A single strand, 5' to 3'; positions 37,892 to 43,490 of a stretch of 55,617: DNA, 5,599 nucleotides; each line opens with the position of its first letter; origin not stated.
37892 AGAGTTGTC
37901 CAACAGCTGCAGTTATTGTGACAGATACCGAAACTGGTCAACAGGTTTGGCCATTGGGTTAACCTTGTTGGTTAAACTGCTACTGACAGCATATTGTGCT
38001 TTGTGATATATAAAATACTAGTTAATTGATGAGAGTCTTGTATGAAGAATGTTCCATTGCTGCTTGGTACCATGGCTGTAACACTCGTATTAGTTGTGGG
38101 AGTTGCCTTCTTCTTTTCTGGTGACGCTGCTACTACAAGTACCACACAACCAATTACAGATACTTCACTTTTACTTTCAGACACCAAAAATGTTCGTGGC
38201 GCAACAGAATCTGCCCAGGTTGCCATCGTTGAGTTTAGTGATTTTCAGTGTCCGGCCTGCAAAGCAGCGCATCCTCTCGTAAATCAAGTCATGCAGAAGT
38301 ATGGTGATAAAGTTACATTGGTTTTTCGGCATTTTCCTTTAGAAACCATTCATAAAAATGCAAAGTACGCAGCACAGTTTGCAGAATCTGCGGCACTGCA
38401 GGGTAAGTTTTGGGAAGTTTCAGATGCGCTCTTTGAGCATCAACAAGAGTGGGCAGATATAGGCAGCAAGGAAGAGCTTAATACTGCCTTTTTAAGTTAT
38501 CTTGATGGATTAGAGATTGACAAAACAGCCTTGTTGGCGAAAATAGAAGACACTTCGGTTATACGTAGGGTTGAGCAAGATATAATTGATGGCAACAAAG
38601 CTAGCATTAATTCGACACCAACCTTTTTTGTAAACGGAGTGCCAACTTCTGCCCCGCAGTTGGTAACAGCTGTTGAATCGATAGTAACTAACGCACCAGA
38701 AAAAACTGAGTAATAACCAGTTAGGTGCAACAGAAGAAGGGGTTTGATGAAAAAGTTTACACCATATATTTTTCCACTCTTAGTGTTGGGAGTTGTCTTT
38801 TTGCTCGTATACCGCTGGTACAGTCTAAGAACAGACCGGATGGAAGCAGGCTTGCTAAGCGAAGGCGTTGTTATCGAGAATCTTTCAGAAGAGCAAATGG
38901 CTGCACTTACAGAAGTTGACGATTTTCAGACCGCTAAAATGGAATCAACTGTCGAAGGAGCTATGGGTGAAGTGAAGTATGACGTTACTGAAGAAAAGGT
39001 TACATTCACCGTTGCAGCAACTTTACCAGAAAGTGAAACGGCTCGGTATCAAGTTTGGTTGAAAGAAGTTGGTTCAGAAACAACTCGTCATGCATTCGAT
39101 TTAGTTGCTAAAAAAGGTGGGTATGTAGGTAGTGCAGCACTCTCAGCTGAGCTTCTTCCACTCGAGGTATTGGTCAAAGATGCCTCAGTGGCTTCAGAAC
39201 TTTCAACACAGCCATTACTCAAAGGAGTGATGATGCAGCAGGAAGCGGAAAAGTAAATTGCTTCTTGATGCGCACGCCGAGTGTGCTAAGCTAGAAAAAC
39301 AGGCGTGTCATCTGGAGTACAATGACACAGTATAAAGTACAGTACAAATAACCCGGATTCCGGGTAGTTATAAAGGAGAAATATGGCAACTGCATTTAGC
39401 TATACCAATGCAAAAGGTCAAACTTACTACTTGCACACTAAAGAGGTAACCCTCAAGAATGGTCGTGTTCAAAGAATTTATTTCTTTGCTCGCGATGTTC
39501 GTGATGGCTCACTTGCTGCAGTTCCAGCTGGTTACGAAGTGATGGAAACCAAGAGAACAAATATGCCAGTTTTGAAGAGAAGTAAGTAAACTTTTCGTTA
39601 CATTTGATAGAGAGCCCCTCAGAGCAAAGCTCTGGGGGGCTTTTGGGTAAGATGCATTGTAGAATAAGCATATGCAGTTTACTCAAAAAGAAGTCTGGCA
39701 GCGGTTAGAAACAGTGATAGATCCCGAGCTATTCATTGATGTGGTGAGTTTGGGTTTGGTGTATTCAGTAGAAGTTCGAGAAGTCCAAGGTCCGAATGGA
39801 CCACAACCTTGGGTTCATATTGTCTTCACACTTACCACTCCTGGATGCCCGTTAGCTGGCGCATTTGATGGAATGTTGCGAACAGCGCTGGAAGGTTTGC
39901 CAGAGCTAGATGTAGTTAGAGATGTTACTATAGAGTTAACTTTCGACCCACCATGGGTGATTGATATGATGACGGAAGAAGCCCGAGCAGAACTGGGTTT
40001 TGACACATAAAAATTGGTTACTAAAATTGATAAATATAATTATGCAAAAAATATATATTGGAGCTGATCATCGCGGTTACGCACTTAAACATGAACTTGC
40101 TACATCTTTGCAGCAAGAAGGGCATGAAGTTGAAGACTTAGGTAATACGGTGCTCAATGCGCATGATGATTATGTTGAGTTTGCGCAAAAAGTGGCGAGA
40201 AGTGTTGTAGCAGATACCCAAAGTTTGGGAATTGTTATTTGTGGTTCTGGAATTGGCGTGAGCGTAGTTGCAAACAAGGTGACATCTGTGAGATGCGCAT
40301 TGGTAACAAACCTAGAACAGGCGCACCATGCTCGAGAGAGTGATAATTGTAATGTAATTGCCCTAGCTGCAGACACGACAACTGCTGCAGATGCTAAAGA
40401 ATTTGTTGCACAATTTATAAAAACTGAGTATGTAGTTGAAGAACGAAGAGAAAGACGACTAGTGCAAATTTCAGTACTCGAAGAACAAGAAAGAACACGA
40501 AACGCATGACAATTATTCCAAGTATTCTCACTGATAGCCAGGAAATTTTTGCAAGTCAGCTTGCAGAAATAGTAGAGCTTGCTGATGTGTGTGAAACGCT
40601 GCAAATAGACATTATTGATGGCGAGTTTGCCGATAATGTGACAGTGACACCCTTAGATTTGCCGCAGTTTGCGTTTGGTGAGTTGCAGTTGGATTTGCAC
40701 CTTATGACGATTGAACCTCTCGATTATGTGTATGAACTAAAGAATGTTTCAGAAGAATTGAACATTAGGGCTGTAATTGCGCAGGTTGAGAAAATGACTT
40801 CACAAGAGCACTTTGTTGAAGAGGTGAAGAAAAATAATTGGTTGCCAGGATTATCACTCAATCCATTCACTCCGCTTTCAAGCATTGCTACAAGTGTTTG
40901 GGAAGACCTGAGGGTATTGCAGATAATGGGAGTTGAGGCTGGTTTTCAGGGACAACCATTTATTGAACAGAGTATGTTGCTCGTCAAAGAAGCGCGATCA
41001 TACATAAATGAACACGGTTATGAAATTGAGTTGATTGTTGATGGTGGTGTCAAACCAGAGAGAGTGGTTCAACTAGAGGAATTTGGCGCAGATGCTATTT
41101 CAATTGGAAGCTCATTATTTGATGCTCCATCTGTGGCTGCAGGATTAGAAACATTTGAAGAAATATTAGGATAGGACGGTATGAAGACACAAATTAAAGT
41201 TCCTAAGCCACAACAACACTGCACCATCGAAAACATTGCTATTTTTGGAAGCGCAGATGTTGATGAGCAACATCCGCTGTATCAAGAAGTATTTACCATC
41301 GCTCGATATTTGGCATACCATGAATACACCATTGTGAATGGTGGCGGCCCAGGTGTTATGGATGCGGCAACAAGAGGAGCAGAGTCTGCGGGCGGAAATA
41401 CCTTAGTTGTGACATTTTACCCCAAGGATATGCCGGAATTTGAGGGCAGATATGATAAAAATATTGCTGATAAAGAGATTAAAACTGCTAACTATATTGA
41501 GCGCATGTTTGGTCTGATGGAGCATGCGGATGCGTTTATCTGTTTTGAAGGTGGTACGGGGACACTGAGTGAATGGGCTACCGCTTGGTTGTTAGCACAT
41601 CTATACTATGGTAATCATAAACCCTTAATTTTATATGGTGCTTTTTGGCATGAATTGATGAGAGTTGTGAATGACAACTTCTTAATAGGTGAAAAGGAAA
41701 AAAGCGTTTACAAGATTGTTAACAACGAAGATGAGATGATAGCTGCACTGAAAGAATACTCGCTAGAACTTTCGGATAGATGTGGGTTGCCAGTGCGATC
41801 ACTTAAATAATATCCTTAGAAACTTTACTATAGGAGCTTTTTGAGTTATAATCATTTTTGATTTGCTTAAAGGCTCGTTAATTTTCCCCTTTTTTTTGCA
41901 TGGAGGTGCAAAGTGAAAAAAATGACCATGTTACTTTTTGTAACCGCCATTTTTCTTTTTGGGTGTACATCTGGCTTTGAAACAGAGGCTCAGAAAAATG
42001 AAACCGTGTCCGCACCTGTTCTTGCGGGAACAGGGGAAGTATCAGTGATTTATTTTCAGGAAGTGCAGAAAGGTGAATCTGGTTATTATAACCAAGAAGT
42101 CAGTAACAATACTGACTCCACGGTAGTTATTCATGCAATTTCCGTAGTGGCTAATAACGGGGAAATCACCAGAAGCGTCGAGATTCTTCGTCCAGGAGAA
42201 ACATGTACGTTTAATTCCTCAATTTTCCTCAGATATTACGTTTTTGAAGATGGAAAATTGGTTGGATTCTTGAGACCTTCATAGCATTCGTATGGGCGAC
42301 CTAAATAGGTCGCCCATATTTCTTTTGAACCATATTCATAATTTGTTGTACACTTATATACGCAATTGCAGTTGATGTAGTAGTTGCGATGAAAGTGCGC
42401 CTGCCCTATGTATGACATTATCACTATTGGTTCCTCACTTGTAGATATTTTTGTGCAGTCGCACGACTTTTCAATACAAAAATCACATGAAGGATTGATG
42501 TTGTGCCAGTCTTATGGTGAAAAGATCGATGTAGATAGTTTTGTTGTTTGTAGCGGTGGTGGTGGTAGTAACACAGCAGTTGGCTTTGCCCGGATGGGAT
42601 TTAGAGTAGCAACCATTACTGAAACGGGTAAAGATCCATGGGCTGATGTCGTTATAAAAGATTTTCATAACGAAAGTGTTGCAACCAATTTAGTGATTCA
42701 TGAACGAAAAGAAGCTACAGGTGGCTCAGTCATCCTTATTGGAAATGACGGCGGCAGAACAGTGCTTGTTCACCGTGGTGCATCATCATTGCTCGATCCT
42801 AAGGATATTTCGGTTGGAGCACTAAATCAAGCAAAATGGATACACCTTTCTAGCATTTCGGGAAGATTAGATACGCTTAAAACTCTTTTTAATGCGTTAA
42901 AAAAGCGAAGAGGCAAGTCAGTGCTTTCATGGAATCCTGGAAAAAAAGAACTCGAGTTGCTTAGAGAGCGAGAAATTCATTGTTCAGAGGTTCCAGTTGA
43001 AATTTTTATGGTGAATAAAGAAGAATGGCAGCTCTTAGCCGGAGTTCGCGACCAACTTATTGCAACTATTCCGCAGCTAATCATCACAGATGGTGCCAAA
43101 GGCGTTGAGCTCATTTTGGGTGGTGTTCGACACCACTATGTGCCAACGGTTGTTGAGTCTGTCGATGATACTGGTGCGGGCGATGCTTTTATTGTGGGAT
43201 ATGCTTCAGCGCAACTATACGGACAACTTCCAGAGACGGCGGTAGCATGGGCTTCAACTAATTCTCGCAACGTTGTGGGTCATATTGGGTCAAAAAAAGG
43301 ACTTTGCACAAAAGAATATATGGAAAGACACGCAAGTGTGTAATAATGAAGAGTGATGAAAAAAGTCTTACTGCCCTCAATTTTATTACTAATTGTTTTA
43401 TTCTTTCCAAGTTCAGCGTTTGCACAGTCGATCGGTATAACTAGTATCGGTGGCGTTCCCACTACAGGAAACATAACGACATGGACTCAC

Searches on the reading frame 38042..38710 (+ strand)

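Call 70: search_protein_families(library=pfam, proteins=[window:38042-38710:+], max_evalue=0.0001)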
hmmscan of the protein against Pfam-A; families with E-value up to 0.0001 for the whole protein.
window:38042-38710:+ (223 aa): 2 families
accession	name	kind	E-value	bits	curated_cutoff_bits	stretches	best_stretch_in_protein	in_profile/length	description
PF13462.12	Thioredoxin_4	-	1.5e-23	84.3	23.2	1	50-214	6-162/165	Thioredoxin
PF01323.26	DSBA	-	6.5e-12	46.1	25.6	1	62-200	2-175/191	DSBA-like thioredoxin domain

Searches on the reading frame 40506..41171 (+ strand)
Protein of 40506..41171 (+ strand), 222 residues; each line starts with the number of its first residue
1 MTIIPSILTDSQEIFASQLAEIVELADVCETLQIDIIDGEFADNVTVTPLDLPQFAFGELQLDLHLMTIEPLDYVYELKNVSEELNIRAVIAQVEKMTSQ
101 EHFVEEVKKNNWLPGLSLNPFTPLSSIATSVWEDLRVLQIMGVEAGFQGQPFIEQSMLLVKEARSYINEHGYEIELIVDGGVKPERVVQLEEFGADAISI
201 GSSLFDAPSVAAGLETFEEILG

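Call 3: search_protein_families(library=pfam, proteins=[window:40506-41171:+], max_evalue=0.01)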
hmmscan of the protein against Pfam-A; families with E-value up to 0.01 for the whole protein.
window:40506-41171:+ (222 aa): 1 family
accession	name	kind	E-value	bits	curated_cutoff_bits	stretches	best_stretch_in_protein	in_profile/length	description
PF00834.25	Ribul_P_3_epim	-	3.4e-34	118.4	21.1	1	3-205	2-198/198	Ribulose-phosphate 3 epimerase family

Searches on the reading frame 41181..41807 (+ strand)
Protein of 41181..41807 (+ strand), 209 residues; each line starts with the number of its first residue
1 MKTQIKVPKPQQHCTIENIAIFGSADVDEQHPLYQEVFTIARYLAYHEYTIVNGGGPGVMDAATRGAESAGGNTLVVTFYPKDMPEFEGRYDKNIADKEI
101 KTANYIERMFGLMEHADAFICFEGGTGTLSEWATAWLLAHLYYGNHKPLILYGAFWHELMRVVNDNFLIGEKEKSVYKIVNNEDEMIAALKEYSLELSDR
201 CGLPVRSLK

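Call 3: search_protein_families(library=pfam, proteins=[window:41181-41807:+], max_evalue=0.01)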
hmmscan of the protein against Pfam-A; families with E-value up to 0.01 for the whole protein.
window:41181-41807:+ (209 aa): 2 families
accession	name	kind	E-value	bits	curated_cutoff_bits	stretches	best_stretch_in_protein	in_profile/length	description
PF18306.6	LDcluster4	-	1.5e-16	60.8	26.3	1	18-138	3-116/151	SLOG cluster4 family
PF03641.19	Lysine_decarbox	-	3.1e-14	53.7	27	1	60-189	1-130/131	Possible lysine decarboxylase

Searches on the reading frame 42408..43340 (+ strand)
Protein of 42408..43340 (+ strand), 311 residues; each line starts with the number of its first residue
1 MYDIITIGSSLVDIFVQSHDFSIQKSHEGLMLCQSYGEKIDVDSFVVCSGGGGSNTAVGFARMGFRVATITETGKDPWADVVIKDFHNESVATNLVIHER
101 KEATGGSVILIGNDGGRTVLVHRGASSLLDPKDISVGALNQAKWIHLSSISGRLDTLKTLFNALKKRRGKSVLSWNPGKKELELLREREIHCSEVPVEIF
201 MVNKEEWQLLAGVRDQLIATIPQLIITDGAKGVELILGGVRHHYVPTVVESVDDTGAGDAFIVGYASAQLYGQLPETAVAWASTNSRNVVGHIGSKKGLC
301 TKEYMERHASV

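Call 3: search_protein_families(library=pfam, proteins=[window:42408-43340:+], max_evalue=0.01)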
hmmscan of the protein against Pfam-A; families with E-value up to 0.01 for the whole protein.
window:42408-43340:+ (311 aa): 1 family
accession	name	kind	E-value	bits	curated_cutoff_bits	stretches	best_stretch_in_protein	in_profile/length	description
PF00294.29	PfkB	-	2.5e-30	106.3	25.8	1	36-296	22-296/302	pfkB family carbohydrate kinase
